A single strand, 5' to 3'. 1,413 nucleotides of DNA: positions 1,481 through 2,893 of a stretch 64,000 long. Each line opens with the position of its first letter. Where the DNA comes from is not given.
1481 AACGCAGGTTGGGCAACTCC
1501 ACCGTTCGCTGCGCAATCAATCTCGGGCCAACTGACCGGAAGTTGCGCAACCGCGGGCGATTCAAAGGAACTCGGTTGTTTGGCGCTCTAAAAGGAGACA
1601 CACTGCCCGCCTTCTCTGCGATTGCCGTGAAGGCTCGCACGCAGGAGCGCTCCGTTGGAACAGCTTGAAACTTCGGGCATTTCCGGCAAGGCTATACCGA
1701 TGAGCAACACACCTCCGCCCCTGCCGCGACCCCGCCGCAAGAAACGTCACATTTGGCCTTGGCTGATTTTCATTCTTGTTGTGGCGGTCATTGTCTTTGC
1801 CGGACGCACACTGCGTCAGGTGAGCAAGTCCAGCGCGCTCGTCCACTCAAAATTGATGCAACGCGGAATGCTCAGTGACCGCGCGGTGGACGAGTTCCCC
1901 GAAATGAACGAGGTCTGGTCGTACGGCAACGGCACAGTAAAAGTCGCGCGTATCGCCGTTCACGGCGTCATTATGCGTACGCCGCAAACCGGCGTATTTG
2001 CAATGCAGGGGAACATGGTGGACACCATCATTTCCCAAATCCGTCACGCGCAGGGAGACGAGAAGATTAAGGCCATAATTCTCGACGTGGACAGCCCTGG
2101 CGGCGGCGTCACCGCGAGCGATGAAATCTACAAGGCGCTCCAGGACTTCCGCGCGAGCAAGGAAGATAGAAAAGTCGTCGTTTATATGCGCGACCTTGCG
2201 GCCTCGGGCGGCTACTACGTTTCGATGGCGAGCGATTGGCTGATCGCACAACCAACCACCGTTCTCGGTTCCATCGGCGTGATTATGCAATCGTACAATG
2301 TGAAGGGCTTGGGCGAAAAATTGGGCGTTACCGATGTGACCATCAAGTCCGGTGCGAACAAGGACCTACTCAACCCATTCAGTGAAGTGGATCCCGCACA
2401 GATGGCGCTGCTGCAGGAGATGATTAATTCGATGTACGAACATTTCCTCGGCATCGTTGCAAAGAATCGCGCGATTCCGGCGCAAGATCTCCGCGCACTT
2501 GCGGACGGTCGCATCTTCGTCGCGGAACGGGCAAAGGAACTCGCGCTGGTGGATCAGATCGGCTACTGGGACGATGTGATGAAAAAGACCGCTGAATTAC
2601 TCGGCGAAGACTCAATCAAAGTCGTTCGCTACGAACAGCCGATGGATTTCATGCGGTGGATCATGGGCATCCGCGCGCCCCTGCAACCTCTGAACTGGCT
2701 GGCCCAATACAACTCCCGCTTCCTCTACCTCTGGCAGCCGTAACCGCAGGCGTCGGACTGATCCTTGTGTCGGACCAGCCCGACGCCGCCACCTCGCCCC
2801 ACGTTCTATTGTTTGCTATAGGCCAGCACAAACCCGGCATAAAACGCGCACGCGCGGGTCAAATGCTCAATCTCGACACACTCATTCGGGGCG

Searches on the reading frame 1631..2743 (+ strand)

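Call 14: search_protein_families(library=ncbifam, proteins=[window:1631-2743:+], max_evalue=1e-15)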
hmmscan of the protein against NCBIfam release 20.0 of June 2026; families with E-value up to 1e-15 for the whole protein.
window:1631-2743:+ (370 aa): 4 families
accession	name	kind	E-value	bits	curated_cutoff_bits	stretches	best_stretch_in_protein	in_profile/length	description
TIGR00706.1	SppA_dom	equivalog_domain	1.6e-63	214.1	155.45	1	104-324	1-207/208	signal peptide peptidase SppA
TIGR00705.1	SppA_67K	equivalog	5e-47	160.5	311.45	1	103-338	311-540/590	signal peptide peptidase SppA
NF008195.0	PRK10949.1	equivalog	8.1e-40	136.6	746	1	104-345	327-561/618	signal peptide peptidase SppA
NF008745.0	PRK11778.1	equivalog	1.4e-22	80.3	259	1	147-338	131-315/345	protease SohB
